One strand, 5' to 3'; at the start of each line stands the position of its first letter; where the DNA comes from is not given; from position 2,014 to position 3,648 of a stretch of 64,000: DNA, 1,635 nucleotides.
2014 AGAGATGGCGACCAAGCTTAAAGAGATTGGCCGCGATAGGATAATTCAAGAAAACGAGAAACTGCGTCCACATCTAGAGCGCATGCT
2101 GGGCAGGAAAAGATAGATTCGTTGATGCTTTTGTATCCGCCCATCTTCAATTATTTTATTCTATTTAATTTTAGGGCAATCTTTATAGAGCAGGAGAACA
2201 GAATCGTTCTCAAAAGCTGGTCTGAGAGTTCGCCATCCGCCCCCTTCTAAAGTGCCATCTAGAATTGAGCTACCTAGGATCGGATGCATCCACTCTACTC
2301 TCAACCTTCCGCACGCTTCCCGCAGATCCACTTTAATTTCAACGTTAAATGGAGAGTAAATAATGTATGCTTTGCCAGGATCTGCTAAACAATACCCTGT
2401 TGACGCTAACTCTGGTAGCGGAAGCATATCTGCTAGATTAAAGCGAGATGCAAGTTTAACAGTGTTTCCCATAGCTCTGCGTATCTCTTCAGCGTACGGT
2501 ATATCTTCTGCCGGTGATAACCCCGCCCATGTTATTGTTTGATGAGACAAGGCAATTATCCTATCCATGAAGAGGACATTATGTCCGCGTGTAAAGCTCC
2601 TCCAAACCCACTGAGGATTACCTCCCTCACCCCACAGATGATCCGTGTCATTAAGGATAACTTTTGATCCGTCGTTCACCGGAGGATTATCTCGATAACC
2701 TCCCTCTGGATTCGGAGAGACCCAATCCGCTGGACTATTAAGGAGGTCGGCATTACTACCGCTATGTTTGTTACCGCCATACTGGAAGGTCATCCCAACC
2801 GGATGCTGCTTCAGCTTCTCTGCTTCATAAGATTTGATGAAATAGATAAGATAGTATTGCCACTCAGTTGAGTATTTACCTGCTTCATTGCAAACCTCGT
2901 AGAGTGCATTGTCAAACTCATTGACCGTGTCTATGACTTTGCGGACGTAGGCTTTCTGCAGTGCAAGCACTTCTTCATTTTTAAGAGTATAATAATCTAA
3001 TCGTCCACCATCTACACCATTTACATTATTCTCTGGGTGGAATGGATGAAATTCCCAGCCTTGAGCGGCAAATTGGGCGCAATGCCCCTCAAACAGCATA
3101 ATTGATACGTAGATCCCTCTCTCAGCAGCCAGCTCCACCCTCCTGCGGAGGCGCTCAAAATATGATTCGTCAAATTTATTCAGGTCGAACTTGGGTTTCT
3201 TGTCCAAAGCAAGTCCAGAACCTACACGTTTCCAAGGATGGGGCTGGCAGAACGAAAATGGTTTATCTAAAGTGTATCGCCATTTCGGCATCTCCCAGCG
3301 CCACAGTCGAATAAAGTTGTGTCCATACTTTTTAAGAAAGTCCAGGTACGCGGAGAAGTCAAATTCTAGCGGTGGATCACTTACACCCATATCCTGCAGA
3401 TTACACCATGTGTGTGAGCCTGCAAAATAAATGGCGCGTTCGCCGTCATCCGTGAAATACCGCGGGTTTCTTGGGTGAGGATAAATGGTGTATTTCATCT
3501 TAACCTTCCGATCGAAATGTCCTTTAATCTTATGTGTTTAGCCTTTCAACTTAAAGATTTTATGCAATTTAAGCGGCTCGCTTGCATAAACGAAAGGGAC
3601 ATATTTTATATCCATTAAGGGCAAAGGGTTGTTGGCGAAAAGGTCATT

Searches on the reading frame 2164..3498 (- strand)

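Call 44: search_protein_families(library=pfam, proteins=[window:2164-3498:-], max_evalue=0.001)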
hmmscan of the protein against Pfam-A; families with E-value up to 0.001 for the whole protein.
window:2164-3498:- (445 aa): 2 families
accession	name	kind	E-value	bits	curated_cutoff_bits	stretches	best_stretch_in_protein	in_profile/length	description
PF19815.4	DUF6298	-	6.6e-10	38.9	28.1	1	87-237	207-369/487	Family of unknown function (DUF6298)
PF13204.13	Apiosidase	-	0.00086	19.4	26.5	0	11-138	3-108/320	Apiosidase-like, catalytic domain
